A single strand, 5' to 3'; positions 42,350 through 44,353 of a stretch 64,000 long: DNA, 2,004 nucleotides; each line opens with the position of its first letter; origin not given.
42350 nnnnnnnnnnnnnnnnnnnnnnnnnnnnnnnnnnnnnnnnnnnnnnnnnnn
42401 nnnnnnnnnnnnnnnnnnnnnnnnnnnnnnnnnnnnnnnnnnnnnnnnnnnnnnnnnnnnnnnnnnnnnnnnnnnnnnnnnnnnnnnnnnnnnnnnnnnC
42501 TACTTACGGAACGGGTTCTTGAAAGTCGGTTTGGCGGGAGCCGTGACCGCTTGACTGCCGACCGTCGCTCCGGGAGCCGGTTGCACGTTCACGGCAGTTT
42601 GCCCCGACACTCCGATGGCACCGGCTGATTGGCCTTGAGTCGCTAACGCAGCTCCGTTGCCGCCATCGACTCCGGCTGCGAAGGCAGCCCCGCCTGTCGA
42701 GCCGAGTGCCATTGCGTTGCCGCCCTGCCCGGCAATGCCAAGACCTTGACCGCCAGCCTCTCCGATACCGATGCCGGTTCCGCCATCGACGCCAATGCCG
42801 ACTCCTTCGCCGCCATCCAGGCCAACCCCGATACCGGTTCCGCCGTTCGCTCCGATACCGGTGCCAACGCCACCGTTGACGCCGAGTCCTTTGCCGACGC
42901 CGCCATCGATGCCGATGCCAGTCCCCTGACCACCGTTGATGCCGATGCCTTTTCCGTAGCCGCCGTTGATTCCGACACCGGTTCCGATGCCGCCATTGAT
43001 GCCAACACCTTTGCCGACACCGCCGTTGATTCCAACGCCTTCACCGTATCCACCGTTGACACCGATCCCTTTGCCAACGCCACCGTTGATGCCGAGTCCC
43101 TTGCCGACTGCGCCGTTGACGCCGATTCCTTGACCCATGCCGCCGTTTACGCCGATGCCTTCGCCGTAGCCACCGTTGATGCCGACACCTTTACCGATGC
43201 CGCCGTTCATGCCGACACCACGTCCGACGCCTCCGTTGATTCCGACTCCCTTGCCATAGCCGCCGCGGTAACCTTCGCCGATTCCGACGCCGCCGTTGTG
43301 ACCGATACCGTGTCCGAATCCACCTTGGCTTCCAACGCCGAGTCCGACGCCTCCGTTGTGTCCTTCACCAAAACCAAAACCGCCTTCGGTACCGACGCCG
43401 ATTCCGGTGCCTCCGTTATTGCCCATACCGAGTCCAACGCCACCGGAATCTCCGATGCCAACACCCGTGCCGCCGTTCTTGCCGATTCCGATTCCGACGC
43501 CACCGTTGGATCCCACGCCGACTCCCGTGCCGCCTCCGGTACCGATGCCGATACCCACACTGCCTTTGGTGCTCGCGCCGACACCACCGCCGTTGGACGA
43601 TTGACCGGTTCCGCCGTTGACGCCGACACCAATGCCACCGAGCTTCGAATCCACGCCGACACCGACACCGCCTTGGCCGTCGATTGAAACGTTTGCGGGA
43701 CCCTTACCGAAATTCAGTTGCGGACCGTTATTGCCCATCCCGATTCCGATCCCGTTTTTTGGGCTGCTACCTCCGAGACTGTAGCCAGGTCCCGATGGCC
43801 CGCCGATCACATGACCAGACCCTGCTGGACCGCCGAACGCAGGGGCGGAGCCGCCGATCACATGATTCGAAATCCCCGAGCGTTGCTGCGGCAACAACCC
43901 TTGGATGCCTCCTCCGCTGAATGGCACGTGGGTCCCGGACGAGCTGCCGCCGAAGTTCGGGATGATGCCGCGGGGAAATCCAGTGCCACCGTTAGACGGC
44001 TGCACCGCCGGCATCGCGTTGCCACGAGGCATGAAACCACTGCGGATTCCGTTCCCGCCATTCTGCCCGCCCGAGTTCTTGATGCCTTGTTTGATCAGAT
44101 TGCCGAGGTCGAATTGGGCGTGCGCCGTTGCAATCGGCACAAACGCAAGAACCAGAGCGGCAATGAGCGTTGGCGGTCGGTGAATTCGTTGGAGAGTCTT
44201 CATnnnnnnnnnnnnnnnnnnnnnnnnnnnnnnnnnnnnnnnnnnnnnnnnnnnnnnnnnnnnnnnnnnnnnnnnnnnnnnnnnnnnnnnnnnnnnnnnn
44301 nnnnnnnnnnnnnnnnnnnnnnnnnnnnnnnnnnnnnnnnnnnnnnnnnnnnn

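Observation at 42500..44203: Secreted protein of 27 perfect-phase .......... decapeptides (silk/functional-amyloid-like)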

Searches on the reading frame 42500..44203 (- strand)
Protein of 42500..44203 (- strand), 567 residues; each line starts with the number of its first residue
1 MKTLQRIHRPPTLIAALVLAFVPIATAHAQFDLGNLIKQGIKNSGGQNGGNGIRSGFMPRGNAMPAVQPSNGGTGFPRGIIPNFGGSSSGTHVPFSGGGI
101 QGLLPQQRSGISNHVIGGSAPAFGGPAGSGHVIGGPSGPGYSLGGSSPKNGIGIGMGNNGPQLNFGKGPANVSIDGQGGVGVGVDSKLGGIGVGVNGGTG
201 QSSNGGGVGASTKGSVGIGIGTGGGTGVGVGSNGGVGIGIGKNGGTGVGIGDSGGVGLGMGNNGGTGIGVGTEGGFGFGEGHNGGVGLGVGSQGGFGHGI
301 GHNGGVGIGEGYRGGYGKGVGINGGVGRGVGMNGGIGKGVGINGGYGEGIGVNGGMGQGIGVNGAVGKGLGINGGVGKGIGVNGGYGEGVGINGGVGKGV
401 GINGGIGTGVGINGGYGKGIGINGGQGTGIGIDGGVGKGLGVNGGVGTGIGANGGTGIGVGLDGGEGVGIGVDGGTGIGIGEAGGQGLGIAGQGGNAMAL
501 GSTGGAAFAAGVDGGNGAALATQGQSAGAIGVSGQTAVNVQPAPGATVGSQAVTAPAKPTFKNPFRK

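Call 5: search_protein_families(library=pfam, proteins=[window:42500-44203:-], max_evalue=10)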
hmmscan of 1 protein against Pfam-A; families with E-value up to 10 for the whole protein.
window:42500-44203:- (567 aa): 0 families

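Call 6: search_protein_families(library=ncbifam, proteins=[window:42500-44203:-], max_evalue=10)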
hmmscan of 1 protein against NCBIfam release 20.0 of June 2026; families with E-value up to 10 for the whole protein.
window:42500-44203:- (567 aa): 1 family
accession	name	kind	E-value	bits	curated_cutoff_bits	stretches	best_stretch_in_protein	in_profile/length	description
NF033849.1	ser_rich_anae_1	subfamily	9.5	3.3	650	2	190-383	386-585/1163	serine-rich protein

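Call 7: search_solved_structures(query=window:42500-44203:-, max_evalue=10, show_alignments=2)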
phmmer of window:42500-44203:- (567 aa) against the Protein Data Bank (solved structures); distinct sequences matched with E-value up to 10: 1.
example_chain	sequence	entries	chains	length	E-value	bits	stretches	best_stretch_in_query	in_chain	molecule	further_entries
1hux_A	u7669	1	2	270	0.49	11.8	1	323-369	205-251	ACTIVATOR OF (R)-2-HYDROXYGLUTARYL-COA DEHYDRATASE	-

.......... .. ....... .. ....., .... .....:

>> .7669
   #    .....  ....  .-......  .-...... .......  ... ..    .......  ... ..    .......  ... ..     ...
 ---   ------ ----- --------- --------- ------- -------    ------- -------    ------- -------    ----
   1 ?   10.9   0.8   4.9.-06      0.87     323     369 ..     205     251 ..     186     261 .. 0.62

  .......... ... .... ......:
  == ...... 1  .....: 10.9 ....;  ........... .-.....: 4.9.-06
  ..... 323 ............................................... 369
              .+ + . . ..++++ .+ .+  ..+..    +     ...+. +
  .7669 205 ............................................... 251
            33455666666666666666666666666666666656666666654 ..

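Call 8: find_homologous_proteins(query=window:42500-44203:-, max_evalue=0.001)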
Query window:42500-44203:- (567 aa): 2 proteins with E <= 0.001 among 8000 candidates.
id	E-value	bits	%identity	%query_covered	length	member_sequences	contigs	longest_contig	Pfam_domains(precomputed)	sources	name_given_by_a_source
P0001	2.9e-38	150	60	28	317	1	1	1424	-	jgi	jgi:hypothetical protein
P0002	1.0e-4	39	34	12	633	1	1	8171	PF13173.13,PF13635.13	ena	-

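Call 15: find_related_loci(query=window:42500-44203:-, collection=genome_contigs, flank=10000)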
Query window:42500-44203:- (567 aa) in genome_contigs; peptide patterns used: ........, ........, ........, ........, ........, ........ (x = any residue, [..] = any of these).
142 stretches matched a pattern; 4 encode a relative of the query (tblastn E <= 1e-3); 4 distinct loci.
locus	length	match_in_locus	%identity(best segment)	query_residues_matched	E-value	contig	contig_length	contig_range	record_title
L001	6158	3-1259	88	128-567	7e-133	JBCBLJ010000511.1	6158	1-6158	MAG: Planctomycetota bacterium isolate J06628_11 k141_680164_length_6158_cov_12.0000, whole genome shotgun sequence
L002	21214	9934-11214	67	1-567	4e-60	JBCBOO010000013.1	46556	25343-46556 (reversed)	MAG: Planctomycetota bacterium isolate J06632_9 NODE_13_length_46556_cov_5.858839, whole genome shotgun sequence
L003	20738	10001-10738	51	146-458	6e-26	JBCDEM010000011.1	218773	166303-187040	MAG: Planctomycetota bacterium isolate P01_G01_bin.64 k141_1546965_length_218773_cov_20.2803, whole genome shotgun seque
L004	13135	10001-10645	49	154-475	2e-18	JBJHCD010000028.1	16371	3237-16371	MAG: Pirellulaceae bacterium isolate SF2967_J5348.metabat2_refined.036_sub NODE_3355_length_16371_cov_0.971251, whole ge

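Call 20: predict_structure(protein=window:42500-44203:-)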
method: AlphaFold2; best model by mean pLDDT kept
length: 567 residues; sequences in the alignment: 1
mean_pLDDT: 62.5   pTM: 0.51
mean pLDDT of the five models: 62.5, 61.7, 49.6, 40.6, 28.7
residues with pLDDT >= 90: 83; 70-90: 180; 50-70: 64; < 50: 240
segments of 3 or more residues with pLDDT < 50: 1-34, 44-177, 185-188, 198-203, 493-497, 503-506, 512-514, 520-523, 525-530, 532-565
pLDDT, mean of each block of 10 residues (from residue 1): 35 45 39 48 43 38 34 32 37 33 36 31 31 35 34 38 38 45 52 59 61 81 85 90 91 93 94 93 94 92 93 90 90 86 83 78 74 72 77 82 84 85 86 86 85 82 78 71 59 49 50 49 45 44 41 39 41
secondary structure, 60 per line:
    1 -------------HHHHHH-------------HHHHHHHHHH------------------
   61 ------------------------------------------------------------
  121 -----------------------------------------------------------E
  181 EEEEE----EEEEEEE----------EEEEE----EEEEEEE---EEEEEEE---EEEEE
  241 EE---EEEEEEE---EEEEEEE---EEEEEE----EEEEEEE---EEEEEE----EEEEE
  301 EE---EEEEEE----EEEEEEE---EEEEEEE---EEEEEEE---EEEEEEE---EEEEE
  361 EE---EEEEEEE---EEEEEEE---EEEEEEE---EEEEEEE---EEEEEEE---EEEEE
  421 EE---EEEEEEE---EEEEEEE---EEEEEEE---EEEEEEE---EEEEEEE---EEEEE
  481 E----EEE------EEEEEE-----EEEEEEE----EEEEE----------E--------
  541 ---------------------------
elements in order: H14-19 H33-42 E180-185 E190-196 E207-211 E216-222 E226-232 E236-242 E246-252 E256-262 E266-271 E276-282 E286-291 E296-302 E306-311 E316-322 E326-332 E336-342 E346-352 E356-362 E366-372 E376-382 E386-392 E396-402 E406-412 E416-422 E426-432 E436-442 E446-452 E456-462 E466-472 E476-481 E486-488 E495-500 E506-512 E517-521
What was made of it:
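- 43730..44116 (-): Variable Gly/Ser/Asn/Pro-rich linker, residues 30-158, with a recurring PAVQP motif. AF2 pLDDT is below 50 (call 20).
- The full-length model agrees (call 20).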

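Call 25: fold_search(model_id=the predicted structure, library=pdb)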
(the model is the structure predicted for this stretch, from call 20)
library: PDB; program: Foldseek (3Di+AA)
matches with E <= 10: 130; with E <= 0.001: 0
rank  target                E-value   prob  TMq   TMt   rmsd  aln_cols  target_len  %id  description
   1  2awa_B                2.1e+00  0.01  0.04  0.06   8.2        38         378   13  Crystal structure of DNA polymerase III, beta chain (EC 2.7.7.7) (np_344555.1) from STREPTOCOCCUS PNEUMONIAE TIGR4 at  (released 2005-09-20)
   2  6sfk                  2.5e+00  0.01  0.04  0.07   4.3        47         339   17  Crystal structure of p38 alpha in complex with compound 81 (MCP42) (released 2019-09-11)
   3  4l7f                  2.5e+00  0.01  0.05  0.07  10.1        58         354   17  Co-crystal Structure of JNK1 and AX13587 (released 2013-08-21)
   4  5eta_A                2.5e+00  0.01  0.03  0.05   5.7        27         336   22  Structure of MAPK14 with bound the KIM domain of the Toxoplasma protein GRA24 (released 2016-10-26)
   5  7pvu_A                2.5e+00  0.01  0.04  0.06   4.6        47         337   17  Crystal structure of p38alpha C162S in complex with CAS2094511-69-8, P 1 21 1 (released 2023-05-17)
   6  1zm0_B                2.7e+00  0.01  0.04  0.17   5.1        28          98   21  Crystal Structure of the Carboxyl Terminal PH Domain of Pleckstrin To 2.1 Angstroms (released 2006-02-28)
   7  3coi                  3.0e+00  0.01  0.04  0.06   4.4        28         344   21  Crystal structure of p38delta kinase (released 2008-04-15)
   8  3vul_A                3.0e+00  0.01  0.05  0.08   7.2        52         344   17  Crystal structure of a cysteine-deficient mutant M1 in MAP kinase JNK1 (released 2013-02-13)
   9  4lop_C                3.0e+00  0.01  0.05  0.06   9.1        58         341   14  Structural basis of autoactivation of p38 alpha induced by TAB1 (Tetragonal crystal form) (released 2013-08-21)
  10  5ah2_A                3.0e+00  0.00  0.03  0.04  10.3        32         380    9  The sliding clamp of Mycobacterium smegmatis in complex with a natural product. (released 2015-06-03)
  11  5iu2_B                3.3e+00  0.01  0.04  0.07  10.6        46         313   15  Discovery of imidazoquinolines as a novel class of potent, selective and in vivo efficacious COT kinase inhibitors (released 2016-08-24)
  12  3ocg                  3.3e+00  0.01  0.04  0.07  11.0        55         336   14  P38 Alpha kinase complexed with a 5-amino-pyrazole based inhibitor (released 2010-11-17)
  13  5uoj                  3.3e+00  0.01  0.04  0.06   4.6        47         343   17  THE STRUCTURE OF THE MAP KINASE P38 AT 2.1 ANGSTROMS RESOLUTION (released 2017-02-22)
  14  4myg_A                3.6e+00  0.01  0.05  0.07   5.6        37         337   19  MAPK13, active form (released 2015-03-25)
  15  2oza_B                3.6e+00  0.01  0.06  0.09   5.8        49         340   14  Structure of p38alpha complex (released 2007-04-03)
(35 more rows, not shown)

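Call 26: search_protein_representatives(protein=window:42500-44203:-)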
Query: 567 residues. Proteins with E-value up to 0.001 (for the whole library): 241; up to 1e-10: 27; up to 1e-30: 3. The best 150 are listed.
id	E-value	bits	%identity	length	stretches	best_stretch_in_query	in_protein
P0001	9.2e-39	149.7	63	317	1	136-312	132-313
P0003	1.4e-33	132.5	33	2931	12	375-474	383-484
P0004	1.1e-31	126.3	33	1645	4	294-470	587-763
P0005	1.6e-20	89.4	35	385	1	332-422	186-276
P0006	5.4e-20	87.6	32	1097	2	314-484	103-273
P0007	4.1e-19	84.8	30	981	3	274-450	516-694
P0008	2.0e-18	82.4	33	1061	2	327-461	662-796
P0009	1.1e-17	80.0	26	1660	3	210-442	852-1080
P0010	1.3e-16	76.4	49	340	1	323-446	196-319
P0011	1.7e-16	76.1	41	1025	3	309-487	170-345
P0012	2.1e-16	75.8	37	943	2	401-524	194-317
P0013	3.1e-15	71.9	28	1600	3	178-483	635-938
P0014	6.2e-15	70.9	42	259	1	342-461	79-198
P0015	3.3e-14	68.5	30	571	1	420-535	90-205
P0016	8.2e-14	67.2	26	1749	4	322-477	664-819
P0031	2.8e-10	55.5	48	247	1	109-232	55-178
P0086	2.8e-06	42.3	44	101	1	1-65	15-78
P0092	4.3e-06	41.7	46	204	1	24-223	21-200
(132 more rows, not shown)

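Call 59: list_cluster_members(proteins=[L005:3985-5496:+, L008:273-1781:+, L009:4098-5384:+, window:42500-44203:-, P0156, P0157, P0154, window:41163-42173:-])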
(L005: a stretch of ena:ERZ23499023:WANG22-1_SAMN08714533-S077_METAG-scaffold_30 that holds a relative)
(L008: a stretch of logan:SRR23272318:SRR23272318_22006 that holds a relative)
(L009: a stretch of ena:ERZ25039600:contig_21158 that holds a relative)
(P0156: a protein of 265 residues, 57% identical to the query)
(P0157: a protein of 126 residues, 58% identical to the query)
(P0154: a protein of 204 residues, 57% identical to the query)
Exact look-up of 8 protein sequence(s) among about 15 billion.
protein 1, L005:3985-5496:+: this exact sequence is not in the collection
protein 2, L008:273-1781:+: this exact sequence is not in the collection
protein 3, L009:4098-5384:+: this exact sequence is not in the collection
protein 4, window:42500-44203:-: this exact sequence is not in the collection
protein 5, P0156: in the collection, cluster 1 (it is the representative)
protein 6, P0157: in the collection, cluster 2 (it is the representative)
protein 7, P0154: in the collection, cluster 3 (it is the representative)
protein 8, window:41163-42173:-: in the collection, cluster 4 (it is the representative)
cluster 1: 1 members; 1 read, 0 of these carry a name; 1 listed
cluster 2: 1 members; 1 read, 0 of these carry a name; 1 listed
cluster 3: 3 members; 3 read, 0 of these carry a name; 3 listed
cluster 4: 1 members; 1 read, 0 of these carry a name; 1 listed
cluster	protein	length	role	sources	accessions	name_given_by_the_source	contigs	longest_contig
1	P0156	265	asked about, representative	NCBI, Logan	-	-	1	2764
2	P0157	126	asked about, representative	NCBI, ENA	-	-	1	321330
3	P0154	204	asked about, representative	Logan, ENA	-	-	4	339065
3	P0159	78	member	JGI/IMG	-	-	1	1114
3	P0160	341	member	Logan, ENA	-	-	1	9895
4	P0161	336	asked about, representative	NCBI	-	-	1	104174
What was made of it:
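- Tried and rejected: The exact sequences of four family proteins were not found in that collection (call 59).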

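Call 62: find_related_loci(query=A3, collection=metagenome_contigs, flank=4000)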
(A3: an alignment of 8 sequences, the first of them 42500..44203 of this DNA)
Query A3 (567 aa) in metagenome_contigs; peptide patterns used: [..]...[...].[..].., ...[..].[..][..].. (x = any residue, [..] = any of these).
600 stretches matched a pattern (row limit reached: there are more); 3 encode a relative of the query (tblastn E <= 1e-3); 3 distinct loci.
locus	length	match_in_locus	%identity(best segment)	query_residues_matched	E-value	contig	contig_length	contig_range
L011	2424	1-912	44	193-567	7e-18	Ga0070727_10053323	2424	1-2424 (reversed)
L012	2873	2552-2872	50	126-489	1e-17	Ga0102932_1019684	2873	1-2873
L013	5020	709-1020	46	190-524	6e-9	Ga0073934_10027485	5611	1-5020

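Call 66: search_solved_structures(query=A3, max_evalue=10, show_alignments=2)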
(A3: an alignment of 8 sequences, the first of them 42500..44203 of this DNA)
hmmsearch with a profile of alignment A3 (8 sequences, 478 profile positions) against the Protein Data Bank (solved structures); distinct sequences matched with E-value up to 10: 0.

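Call 67: search_protein_families(library=pfam, alignment_id=A3, max_evalue=1)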
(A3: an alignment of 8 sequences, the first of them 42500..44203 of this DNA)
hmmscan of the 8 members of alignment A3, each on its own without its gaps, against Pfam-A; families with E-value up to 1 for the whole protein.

A. member 1, window:42500-44203:- (567 aa): 0 families

B. families by the number of members that match (of 8 scanned): 0 families
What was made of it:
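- On RTX / HemolysinCabind (PF00353): No Pfam hit at E <= 10 for the window protein, or at E <= 1 for 8 family members (calls 5, 67).
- On Curli (CsgA, PF07012) / Fap functional amyloids: No Pfam or NCBIfam hit (calls 5, 6, 67).
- On Pentapeptide repeat (PF00805) and hexapeptide LbH (PF00132): No Pfam hits (calls 5, 67).
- There is no homology to curli or Fap (calls 5, 67).
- Tried and rejected: Pfam, NCBIfam and PDB sequence searches with the single protein and with the family profile gave nothing beyond one chance-level hit each (NF033849 at E 9.5, 1hux at E 0.49) (calls 5, 6, 7, 66, 67).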

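Call 70: search_protein_families(library=ncbifam, proteins=[L003:8407-9405:+, L013:229-1074:+], max_evalue=1)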
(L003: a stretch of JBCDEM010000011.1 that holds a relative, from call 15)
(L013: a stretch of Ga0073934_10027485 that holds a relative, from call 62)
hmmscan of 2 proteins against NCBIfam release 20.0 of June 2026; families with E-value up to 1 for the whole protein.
L003:8407-9405:+ (332 aa): 3 families
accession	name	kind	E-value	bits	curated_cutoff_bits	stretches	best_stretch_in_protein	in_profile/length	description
TIGR02917.1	PEP_TPR_lipo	equivalog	2.3e-06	25.8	312.2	1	183-304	302-425/899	XrtA/PEP-CTERM system TPR-repeat protein PrsT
NF040959.1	MamA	equivalog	0.074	12.5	200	1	172-295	35-158/204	magnetosome protein MamA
NF058576.1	EntV_fam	equivalog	0.1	12.6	130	0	7-58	6-55/162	EntV family bacteriocin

L013:229-1074:+ (282 aa): 1 family
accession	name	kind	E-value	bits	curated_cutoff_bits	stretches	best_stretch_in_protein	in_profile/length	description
NF033849.1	ser_rich_anae_1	subfamily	0.00042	17.8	650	1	27-263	351-577/1163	serine-rich protein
